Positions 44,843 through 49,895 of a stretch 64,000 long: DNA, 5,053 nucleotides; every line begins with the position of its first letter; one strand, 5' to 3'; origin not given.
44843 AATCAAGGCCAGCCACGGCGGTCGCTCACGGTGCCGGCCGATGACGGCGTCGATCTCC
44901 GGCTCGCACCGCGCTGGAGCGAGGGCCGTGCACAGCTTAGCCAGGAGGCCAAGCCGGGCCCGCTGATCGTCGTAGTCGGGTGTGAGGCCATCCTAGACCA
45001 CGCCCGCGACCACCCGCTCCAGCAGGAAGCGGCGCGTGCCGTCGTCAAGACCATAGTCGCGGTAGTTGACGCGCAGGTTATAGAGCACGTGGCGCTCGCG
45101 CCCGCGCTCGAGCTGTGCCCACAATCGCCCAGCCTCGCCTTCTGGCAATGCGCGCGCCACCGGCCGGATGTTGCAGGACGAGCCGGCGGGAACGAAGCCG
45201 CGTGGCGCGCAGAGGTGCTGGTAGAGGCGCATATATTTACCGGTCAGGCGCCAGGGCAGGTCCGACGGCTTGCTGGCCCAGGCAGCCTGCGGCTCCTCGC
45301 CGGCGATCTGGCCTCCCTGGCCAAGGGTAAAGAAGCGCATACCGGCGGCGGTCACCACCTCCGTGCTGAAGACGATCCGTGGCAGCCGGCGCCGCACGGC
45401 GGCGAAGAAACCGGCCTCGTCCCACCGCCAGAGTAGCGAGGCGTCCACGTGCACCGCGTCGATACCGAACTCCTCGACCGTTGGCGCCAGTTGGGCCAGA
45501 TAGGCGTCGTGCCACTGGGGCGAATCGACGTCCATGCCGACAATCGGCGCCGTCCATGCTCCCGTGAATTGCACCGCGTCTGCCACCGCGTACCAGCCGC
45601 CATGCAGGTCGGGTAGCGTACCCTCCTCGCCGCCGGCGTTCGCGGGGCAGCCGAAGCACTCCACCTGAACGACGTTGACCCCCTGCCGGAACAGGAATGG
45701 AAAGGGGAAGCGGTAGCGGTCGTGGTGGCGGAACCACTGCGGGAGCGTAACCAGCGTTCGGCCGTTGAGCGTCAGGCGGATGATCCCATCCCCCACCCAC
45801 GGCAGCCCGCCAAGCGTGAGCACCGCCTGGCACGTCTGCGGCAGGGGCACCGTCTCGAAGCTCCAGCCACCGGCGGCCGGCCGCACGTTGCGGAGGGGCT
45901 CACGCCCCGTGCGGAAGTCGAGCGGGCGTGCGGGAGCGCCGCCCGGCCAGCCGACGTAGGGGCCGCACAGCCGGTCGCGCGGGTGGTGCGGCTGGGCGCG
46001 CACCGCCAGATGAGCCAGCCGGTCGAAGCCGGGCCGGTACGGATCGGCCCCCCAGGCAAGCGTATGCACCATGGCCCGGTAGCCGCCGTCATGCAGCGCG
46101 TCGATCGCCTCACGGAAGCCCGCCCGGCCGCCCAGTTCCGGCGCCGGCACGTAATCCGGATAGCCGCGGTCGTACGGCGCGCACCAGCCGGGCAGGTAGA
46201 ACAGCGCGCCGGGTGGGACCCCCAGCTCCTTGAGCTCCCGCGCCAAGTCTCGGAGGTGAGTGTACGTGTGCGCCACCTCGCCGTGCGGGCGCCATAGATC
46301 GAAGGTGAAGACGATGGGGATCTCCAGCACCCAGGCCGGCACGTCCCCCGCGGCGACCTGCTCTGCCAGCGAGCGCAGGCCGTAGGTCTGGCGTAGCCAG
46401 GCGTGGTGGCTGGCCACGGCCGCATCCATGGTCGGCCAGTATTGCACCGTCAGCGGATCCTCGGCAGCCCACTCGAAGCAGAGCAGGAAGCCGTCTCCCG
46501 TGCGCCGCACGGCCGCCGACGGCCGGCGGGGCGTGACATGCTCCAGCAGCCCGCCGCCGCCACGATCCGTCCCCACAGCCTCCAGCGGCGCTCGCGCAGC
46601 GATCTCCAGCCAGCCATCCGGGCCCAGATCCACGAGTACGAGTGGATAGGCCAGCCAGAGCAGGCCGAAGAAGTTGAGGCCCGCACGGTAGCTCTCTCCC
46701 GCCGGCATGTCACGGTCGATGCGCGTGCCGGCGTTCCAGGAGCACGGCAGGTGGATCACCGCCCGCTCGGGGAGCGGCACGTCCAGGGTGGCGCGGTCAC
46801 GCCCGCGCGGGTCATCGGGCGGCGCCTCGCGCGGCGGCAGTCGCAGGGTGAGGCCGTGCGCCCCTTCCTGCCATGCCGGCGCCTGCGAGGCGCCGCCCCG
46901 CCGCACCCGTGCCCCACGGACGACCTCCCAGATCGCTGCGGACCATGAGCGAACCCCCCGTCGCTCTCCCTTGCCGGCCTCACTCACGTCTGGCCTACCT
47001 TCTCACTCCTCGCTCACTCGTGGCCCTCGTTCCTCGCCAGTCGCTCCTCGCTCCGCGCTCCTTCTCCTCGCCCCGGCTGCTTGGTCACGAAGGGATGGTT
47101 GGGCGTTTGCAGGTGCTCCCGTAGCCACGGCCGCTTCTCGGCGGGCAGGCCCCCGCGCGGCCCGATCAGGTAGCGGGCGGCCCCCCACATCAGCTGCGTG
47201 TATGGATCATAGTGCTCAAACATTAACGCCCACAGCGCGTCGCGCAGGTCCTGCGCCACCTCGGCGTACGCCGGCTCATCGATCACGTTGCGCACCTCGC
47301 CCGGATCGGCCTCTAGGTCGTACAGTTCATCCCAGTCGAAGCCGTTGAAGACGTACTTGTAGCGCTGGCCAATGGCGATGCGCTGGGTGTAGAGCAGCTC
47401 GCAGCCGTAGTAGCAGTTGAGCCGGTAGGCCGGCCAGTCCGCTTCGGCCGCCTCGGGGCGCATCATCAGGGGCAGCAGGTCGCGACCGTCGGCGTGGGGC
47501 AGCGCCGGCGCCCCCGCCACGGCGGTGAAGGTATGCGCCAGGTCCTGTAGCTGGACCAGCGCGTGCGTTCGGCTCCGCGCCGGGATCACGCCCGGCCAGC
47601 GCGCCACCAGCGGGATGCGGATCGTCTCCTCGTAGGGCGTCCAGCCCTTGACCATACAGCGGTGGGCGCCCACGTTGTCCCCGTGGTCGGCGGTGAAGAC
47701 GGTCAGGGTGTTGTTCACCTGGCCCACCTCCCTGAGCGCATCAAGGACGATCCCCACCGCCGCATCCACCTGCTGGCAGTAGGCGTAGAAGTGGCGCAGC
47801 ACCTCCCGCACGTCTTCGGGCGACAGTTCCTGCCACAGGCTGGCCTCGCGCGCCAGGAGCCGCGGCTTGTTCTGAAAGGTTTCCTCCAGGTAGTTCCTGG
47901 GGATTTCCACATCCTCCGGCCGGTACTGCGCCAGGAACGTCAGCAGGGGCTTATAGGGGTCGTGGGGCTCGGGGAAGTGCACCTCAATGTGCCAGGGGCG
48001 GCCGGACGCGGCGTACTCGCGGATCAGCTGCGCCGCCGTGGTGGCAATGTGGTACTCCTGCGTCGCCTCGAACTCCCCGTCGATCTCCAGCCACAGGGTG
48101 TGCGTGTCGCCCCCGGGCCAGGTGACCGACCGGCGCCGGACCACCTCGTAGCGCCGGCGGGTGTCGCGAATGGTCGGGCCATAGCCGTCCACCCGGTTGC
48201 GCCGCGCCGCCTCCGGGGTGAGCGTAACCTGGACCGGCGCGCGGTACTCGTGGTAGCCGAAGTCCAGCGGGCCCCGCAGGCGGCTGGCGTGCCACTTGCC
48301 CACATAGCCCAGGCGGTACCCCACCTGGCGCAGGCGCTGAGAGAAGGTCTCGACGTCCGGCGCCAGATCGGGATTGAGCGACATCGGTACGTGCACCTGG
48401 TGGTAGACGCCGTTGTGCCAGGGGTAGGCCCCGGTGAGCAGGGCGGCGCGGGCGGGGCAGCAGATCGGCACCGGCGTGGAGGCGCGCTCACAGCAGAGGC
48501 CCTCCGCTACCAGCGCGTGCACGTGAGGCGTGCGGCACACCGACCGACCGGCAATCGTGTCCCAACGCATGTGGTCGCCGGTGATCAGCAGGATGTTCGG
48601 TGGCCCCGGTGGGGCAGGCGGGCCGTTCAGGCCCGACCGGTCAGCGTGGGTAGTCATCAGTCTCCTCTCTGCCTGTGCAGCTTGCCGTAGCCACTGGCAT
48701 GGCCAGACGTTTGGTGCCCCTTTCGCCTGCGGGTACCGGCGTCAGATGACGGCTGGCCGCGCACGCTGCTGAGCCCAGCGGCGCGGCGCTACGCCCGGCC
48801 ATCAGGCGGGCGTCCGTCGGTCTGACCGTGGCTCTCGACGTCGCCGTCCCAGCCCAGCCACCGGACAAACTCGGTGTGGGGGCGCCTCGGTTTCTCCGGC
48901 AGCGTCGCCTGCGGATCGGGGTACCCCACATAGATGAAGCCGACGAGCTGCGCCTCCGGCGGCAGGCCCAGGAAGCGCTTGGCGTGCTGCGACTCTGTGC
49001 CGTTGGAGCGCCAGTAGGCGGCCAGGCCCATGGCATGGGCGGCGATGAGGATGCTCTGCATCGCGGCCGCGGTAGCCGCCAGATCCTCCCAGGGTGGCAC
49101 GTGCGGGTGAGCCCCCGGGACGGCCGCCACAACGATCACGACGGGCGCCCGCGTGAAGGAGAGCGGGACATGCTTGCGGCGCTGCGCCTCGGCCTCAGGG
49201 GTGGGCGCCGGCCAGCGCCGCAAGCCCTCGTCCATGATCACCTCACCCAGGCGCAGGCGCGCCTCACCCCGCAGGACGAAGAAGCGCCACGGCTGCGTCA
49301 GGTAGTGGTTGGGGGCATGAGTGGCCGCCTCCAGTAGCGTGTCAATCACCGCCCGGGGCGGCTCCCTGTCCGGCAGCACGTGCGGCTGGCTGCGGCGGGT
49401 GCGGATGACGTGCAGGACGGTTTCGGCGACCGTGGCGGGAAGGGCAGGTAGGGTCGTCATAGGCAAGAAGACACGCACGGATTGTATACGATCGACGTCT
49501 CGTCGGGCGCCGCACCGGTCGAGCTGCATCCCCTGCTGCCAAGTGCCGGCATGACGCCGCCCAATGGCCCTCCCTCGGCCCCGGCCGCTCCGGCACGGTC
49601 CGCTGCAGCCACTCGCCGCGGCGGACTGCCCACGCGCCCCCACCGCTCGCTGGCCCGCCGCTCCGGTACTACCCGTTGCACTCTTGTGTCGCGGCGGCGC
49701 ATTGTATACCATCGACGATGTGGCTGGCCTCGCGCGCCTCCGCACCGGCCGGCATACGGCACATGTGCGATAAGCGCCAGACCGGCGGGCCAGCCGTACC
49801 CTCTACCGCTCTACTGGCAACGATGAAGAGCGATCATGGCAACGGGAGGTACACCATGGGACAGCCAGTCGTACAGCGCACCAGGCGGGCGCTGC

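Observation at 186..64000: Seven family-1 ABC substrate-binding protein genes and not a single ABC permease or ATPase gene in 64 kb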

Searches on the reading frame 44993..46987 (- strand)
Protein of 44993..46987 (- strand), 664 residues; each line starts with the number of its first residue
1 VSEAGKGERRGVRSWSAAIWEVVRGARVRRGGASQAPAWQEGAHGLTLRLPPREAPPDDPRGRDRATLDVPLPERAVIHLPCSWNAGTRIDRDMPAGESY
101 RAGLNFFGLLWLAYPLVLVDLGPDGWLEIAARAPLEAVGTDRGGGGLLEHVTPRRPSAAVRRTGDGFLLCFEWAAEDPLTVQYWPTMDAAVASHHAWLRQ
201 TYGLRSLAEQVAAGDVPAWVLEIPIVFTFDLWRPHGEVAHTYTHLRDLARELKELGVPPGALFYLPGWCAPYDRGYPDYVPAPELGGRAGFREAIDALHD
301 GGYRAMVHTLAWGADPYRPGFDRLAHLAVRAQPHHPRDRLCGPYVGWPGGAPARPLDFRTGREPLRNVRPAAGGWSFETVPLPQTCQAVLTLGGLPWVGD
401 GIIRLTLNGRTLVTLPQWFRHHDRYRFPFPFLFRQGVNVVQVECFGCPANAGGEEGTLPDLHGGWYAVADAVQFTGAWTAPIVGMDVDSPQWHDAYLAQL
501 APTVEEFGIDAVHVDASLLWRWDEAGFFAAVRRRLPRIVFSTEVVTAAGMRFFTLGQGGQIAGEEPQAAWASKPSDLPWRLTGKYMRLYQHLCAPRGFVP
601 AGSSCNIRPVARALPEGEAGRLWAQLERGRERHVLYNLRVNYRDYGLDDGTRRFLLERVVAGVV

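Call 13: search_protein_families(library=pfam, proteins=[window:44993-46987:-], max_evalue=0.01)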
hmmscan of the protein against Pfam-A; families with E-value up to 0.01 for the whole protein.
window:44993-46987:- (664 aa): 1 family
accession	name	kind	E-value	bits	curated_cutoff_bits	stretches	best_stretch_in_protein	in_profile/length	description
PF19773.5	DUF6259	-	1.8e-08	34.3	28.7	1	189-308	19-124/300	Domain of unknown function (DUF6259)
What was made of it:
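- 44993..46987 (-): DUF6259 paralog a, a putative GH129-like glycosidase, directly downstream of sulfatase_b. Pfam DUF6259 1.8e-8 (call 13).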

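Call 45: search_solved_structures(query=window:44993-46987:-, max_evalue=0.1)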
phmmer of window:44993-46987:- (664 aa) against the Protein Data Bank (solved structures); distinct sequences matched with E-value up to 0.1: 0.

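Call 53: search_protein_families(library=ncbifam, proteins=[window:44993-46987:-], max_evalue=0.001)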
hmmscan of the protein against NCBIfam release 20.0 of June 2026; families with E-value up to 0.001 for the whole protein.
window:44993-46987:- (664 aa): 0 families

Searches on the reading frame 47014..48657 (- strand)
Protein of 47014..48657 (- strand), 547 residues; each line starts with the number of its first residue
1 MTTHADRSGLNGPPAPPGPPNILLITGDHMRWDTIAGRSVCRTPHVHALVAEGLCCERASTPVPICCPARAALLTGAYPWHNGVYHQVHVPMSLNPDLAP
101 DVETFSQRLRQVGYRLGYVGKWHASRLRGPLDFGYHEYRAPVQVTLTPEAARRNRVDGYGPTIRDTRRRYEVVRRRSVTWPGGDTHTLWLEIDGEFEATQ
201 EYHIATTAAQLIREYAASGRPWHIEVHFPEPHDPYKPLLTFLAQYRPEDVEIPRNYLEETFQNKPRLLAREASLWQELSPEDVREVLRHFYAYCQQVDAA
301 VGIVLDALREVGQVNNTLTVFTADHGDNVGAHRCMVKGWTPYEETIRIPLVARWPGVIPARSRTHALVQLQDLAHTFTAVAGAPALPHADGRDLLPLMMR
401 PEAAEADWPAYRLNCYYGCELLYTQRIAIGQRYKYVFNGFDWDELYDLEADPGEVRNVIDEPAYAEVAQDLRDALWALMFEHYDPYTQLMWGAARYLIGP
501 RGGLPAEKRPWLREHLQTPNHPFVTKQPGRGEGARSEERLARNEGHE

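Call 13: search_protein_families(library=pfam, proteins=[window:47014-48657:-], max_evalue=0.01)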
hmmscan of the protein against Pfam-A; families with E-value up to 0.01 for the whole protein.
window:47014-48657:- (547 aa): 4 families
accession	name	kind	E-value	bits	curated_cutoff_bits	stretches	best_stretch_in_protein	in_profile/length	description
PF00884.28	Sulfatase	-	8.4e-37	127.5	25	1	20-382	1-300/301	Sulfatase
PF16347.10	SGSH_C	-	1.2e-19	71.4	29.3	1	342-478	12-151/154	N-sulphoglucosamine sulphohydrolase, C-terminal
PF01663.27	Phosphodiest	-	1.4e-09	38.4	23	1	23-326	2-220/342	Type I phosphodiesterase / nucleotide pyrophosphatase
PF02995.22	DUF229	-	0.0016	17.7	25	1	289-339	305-355/496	Protein of unknown function (DUF229)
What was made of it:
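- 47014..48657 (-): Canonical Cys-type sulfatase (C-C-P-A-R). Cytoplasmic. Pfam Sulfatase 8.4e-37 plus SGSH_C (call 13).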

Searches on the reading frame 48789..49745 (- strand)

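Call 13: search_protein_families(library=pfam, proteins=[window:48789-49745:-], max_evalue=0.01)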
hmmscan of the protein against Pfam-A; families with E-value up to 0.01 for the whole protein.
window:48789-49745:- (318 aa): 2 families
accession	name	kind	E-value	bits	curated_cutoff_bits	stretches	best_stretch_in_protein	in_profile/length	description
PF00881.29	Nitroreductase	-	4.5e-29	102.2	23.5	1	114-275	1-167/167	Nitroreductase family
PF14512.11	TM1586_NiRdase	-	0.0032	17.5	27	0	229-294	88-149/215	Putative TM nitroreductase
